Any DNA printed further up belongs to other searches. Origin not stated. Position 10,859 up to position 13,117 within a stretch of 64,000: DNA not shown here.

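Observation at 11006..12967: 654-aa orphan protein tightly coupled between two GT4 genes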

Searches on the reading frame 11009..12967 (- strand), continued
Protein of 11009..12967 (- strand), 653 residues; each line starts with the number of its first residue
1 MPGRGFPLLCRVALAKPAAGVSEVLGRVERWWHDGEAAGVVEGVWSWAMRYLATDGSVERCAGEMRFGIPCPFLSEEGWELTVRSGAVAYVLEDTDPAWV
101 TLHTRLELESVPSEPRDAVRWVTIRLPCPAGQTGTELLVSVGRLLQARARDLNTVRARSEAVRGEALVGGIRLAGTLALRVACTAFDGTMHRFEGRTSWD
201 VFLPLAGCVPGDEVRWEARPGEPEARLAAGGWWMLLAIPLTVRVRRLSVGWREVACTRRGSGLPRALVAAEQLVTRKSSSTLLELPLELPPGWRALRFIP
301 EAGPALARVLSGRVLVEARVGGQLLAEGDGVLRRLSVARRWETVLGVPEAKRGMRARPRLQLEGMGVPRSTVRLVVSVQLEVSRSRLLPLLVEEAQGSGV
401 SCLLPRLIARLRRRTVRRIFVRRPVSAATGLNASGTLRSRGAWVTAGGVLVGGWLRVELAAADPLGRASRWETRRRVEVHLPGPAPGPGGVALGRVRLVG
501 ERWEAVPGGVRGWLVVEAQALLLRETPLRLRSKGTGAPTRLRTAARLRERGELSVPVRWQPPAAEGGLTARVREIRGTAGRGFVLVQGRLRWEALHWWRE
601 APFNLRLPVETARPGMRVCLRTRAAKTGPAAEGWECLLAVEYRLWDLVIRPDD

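Call 39: find_encoding_contigs(protein=P0010, flank=10000, max_places=2)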
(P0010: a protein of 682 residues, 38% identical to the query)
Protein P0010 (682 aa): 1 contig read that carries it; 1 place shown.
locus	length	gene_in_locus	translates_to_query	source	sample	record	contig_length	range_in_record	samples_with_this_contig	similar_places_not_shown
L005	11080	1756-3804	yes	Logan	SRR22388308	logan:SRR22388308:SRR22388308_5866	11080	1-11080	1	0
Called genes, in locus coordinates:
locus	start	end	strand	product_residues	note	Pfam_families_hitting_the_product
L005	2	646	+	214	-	?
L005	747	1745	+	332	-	PF00534:Glycos_transf_1, PF13692:Glyco_trans_1_4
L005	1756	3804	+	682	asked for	PF12673:SipL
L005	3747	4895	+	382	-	PF13439:Glyco_transf_4 (weak), PF13579:Glyco_trans_4_4 (weak), PF20706:GT4-conflict, PF00534:Glycos_transf_1, PF13692:Glyco_trans_1_4, PF13524:Glyco_trans_1_2 (weak)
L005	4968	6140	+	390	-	PF00534:Glycos_transf_1, PF13692:Glyco_trans_1_4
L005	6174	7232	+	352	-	PF00483:NTP_transferase, PF12804:NTP_transf_3, PF25087:GMPPB_C (faint)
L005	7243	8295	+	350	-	PF13439:Glyco_transf_4 (faint), PF13692:Glyco_trans_1_4, PF00534:Glycos_transf_1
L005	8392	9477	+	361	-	PF00155:Aminotran_1_2, PF01041:DegT_DnrJ_EryC1, PF01053:Cys_Met_Meta_PP (faint)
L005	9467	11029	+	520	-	PF25084:LbH_EIF2B, PF25087:GMPPB_C (faint), PF00132:Hexapep, PF01408:GFO_IDH_MocA, PF03807:F420_oxidored, PF22725:GFO_IDH_MocA_C3, PF02894:GFO_IDH_MocA_C (faint)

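Call 40: find_related_loci(query=A2, collection=genome_contigs, flank=8000)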
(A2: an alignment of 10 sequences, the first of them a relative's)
Query A2 (724 aa) in genome_contigs; peptide patterns used: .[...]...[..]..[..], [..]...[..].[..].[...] (x = any residue, [..] = any of these).
80 stretches matched a pattern; 3 encode a relative of the query (tblastn E <= 1e-3); 3 distinct loci.
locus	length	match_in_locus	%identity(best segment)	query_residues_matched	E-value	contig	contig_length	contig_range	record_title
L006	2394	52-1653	46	6-712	9e-135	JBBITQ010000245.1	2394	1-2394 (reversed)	MAG: Clostridiales bacterium isolate PGS172224_bin_40 NODE_11283_length_2394_cov_3.612227, whole genome shotgun sequence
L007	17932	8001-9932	39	2-692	2e-107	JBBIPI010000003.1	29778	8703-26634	MAG: Clostridiales bacterium isolate MTF170219_bin_3 NODE_213_length_29778_cov_3.36059, whole genome shotgun sequence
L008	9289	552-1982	37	134-669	1e-84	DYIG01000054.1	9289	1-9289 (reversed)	MAG TPA_asm: Thermaerobacter marianensis isolate TT109_55_7 Afr_mines_TT109_1360_length_9289_cov_2_949751, whole genome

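Call 44: predict_structure(alignment_id=A4)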
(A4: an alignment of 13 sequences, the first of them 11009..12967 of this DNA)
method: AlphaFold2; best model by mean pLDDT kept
length: 653 residues; sequences in the alignment: 13
mean_pLDDT: 74.0   pTM: 0.51
mean pLDDT of the five models: 74.0, 71.7, 70.8, 68.0, 66.5
residues with pLDDT >= 90: 113; 70-90: 292; 50-70: 185; < 50: 63
segments of 3 or more residues with pLDDT < 50: 1-3, 113-117, 410-412, 534-566, 623-625, 646-653
pLDDT, mean of each block of 10 residues (from residue 1): 70 92 86 59 89 93 87 57 83 86 84 54 83 89 88 92 86 93 92 91 83 86 91 92 87 73 73 88 85 86 83 87 89 88 87 83 70 87 84 64 66 59 57 62 69 70 65 73 57 64 70 70 75 42 27 41 50 68 74 57 68 66 54 55 48 33
secondary structure, 60 per line:
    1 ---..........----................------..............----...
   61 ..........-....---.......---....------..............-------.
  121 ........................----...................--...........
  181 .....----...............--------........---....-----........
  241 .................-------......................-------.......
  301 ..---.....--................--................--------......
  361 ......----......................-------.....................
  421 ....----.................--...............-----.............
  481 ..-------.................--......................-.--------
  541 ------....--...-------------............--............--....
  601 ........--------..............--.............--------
elements in order: E4-13 E18-33 E40-53 E58-70 H72-75 E79-85 E89-92 E99-112 E120-144 E149-167 E170-185 E190-204 E213-220 E224-227 E233-257 E265-286 E294-302 E306-310 E313-328 E331-346 E355-366 E371-392 E400-424 E429-445 E448-462 E468-482 E490-506 E509-530 E547-550 E553-555 E569-580 E583-594 E597-608 E617-630 E633-645

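Call 48: fold_search(model_id=the predicted structure, library=pdb)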
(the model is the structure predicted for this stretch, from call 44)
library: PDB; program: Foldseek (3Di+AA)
matches with E <= 10: 643; with E <= 0.001: 0
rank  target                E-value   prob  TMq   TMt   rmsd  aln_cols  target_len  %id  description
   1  7whm                  6.3e-02  0.04  0.07  0.04  41.7       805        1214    7  Closed spike of Bombyx mori cytoplasmic polyhedrosis virus (released 2022-02-02)
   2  1bp1                  8.7e-02  0.10  0.07  0.09  27.8       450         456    7  CRYSTAL STRUCTURE OF BPI, THE HUMAN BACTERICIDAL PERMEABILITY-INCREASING PROTEIN (released 1997-09-04)
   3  6q15_A                9.5e-02  0.04  0.05  0.06  28.8       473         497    8  Structure of the Salmonella SPI-1 injectisome needle complex (released 2019-10-23)
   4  1ewf                  1.1e-01  0.10  0.08  0.10  31.7       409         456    8  THE 1.7 ANGSTROM CRYSTAL STRUCTURE OF BPI (released 2000-06-21)
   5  4m4d_A                1.3e-01  0.06  0.06  0.08  33.1       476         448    8  Crystal structure of lipopolysaccharide binding protein (released 2013-10-30)
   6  9g42_A                1.4e-01  0.03  0.08  0.04  40.0      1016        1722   10  Mouse Teneurin2 dimer variant A0B0 (released 2026-01-21)
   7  7whn                  1.6e-01  0.03  0.07  0.04  56.6       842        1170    7  Opened spike of Bombyx mori cytoplasmic polyhedrosis virus (released 2022-02-02)
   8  6vy6_A                1.8e-01  0.03  0.05  0.07  34.3       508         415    8  Crystal structure of Hendra receptor binding protein head domain in complex with human neutralizing antibody HENV-26 (released 2021-01-06)
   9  4m4d_B                2.1e-01  0.08  0.07  0.09  25.7       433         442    8  Crystal structure of lipopolysaccharide binding protein (released 2013-10-30)
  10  9g41_A                2.2e-01  0.02  0.08  0.05  42.5       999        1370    8  Mouse Teneurin2 dimer variant A0B1 (released 2026-01-21)
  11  7cmg_A                2.8e-01  0.06  0.05  0.06  27.7       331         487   10  The Structure of the periplasmic domain of PorM (released 2020-09-02)
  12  8axl_A                3.0e-01  0.04  0.07  0.11  25.4       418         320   10  Outer membrane secretin pore of the type 3 secretion system of Shigella flexneri (released 2023-03-01)
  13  3nvq_A                3.0e-01  0.03  0.06  0.06  33.4       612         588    9  Molecular mechanism of guidance cue recognition (released 2010-09-15)
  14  8s7l_C                3.4e-01  0.18  0.07  0.16  21.2       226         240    8  Crystal structure of a double mutant of VirB8-like OrfG central and C-terminal domains of Streptococcus thermophilus I (released 2025-03-12)
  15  6uk5_A                4.1e-01  0.10  0.04  0.09  20.8       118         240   18  Structure of SAM bound CalS10, an amino pentose methyltransferase from Micromonospora echinaspora involved in calichea (released 2020-10-07)
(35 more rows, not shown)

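Call 50: search_solved_structures(query=A3, max_evalue=1)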
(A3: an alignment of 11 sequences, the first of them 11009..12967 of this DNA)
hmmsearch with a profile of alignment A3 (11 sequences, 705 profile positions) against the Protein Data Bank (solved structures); distinct sequences matched with E-value up to 1: 0.

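Call 67: list_cluster_members(proteins=[P0001])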
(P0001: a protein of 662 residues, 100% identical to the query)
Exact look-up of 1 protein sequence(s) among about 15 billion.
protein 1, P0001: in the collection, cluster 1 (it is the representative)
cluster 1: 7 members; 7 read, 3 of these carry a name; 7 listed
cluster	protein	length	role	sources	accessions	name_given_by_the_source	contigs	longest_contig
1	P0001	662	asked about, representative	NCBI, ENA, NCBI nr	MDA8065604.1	MAG: hypothetical protein M0031_08905 [Thermaerobacter sp.] | hypothetical protein [Thermaerobacter sp.]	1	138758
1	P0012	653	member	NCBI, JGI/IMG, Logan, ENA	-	hypothetical protein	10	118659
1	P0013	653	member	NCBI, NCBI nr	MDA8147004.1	MAG: hypothetical protein M0Z27_13225 [Thermaerobacter sp.] | hypothetical protein [Thermaerobacter sp.]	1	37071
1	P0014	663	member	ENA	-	-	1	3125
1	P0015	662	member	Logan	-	-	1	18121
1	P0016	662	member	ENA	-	-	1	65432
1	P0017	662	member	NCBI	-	-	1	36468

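Call 68: find_related_loci(query=window:11009-12967:-, collection=metagenome_contigs, flank=6000)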
Query window:11009-12967:- (653 aa) in metagenome_contigs; peptide patterns used: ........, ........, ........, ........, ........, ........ (x = any residue, [..] = any of these).
211 stretches matched a pattern, but none encodes a relative of the query by tblastn (E <= 1e-3).

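Call 70: find_encoding_contigs(protein=P0013, flank=6000, max_places=2)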
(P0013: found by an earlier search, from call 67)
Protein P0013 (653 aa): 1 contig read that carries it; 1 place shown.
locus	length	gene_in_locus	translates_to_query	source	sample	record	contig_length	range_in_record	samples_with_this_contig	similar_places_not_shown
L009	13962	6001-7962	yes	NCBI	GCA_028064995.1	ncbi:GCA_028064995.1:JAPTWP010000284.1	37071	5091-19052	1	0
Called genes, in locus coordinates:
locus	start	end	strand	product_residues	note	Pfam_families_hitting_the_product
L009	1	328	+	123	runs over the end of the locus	PF05523:FdtA (weak), PF14667:Polysacc_synt_C, PF07883:Cupin_2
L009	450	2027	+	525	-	PF00324:AA_permease, PF13520:AA_permease_2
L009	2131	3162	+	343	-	PF12673:SipL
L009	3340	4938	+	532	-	PF12673:SipL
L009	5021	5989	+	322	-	PF13579:Glyco_trans_4_4, PF00534:Glycos_transf_1, PF13692:Glyco_trans_1_4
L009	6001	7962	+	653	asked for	-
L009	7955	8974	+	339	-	PF13439:Glyco_transf_4, PF20706:GT4-conflict, PF00534:Glycos_transf_1, PF13692:Glyco_trans_1_4, PF13524:Glyco_trans_1_2 (weak)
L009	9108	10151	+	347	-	PF00483:NTP_transferase, PF12804:NTP_transf_3, PF00132:Hexapep (faint), PF25084:LbH_EIF2B, PF25087:GMPPB_C, PF24894:Hexapep_GlmU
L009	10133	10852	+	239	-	PF00535:Glycos_transf_2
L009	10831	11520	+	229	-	PF00535:Glycos_transf_2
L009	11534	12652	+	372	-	PF00534:Glycos_transf_1 (faint), PF13692:Glyco_trans_1_4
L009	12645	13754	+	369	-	PF13439:Glyco_transf_4 (faint), PF00534:Glycos_transf_1 (faint), PF13692:Glyco_trans_1_4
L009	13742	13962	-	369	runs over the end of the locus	PF03773:ArsP_1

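Call 71: find_encoding_contigs(protein=P0016, flank=6000, max_places=1)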
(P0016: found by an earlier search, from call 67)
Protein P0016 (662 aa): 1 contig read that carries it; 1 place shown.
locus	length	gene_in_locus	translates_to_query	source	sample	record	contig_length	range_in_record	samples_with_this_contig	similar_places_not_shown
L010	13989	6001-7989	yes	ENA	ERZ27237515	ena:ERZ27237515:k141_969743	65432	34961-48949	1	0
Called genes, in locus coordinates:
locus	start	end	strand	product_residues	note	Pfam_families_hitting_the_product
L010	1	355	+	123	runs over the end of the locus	PF05523:FdtA (weak), PF14667:Polysacc_synt_C, PF07883:Cupin_2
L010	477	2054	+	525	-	PF00324:AA_permease, PF13520:AA_permease_2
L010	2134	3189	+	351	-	PF12673:SipL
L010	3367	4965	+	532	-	PF12673:SipL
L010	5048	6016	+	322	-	PF13579:Glyco_trans_4_4, PF00534:Glycos_transf_1, PF13692:Glyco_trans_1_4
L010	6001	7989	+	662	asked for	-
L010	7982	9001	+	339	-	PF13439:Glyco_transf_4, PF20706:GT4-conflict, PF00534:Glycos_transf_1, PF13692:Glyco_trans_1_4, PF13524:Glyco_trans_1_2 (weak)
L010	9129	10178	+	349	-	PF00483:NTP_transferase, PF12804:NTP_transf_3, PF00132:Hexapep (faint), PF25084:LbH_EIF2B, PF25087:GMPPB_C, PF24894:Hexapep_GlmU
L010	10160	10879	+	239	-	PF00535:Glycos_transf_2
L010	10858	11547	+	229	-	PF00535:Glycos_transf_2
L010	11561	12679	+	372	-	PF00534:Glycos_transf_1 (faint), PF13692:Glyco_trans_1_4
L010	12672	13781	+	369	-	PF13439:Glyco_transf_4 (faint), PF00534:Glycos_transf_1 (faint), PF13692:Glyco_trans_1_4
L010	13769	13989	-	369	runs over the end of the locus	PF03773:ArsP_1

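Call 72: find_encoding_contigs(protein=P0014, flank=6000, max_places=1)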
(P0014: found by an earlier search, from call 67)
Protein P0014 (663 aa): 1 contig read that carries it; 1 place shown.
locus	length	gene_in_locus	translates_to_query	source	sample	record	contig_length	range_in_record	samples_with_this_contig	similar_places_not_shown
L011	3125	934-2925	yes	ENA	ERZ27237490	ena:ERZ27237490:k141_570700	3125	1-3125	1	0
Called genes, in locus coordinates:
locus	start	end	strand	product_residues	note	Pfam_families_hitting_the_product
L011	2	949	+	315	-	?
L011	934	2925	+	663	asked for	-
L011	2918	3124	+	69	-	?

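Call 79: search_protein_families(library=pfam, alignment_id=A3, max_evalue=0.001)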
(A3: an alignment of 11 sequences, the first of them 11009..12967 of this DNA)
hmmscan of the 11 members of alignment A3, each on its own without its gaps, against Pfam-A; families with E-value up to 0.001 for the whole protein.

A. member 1, window:11009-12967:- (653 aa): 0 families

B. families by the number of members that match (of 11 scanned): 2 families
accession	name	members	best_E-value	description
PF12673.12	SipL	10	6.9e-42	SipL, SPOCS domain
PF25250.1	DUF7852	1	0.00052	Domain of unknown function (DUF7852)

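Call 81: search_protein_families(library=padloc, proteins=[window:11009-12967:-], max_evalue=0.01)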
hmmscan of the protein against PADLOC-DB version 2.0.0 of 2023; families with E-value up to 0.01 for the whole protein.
window:11009-12967:- (653 aa): 0 families

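Call 82: search_protein_families(library=phrogs, proteins=[window:11009-12967:-, P0002], max_evalue=0.01)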
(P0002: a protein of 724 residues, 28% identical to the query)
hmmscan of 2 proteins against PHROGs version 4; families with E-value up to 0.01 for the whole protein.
window:11009-12967:- (653 aa): 0 families

P0002 (724 aa): 0 families
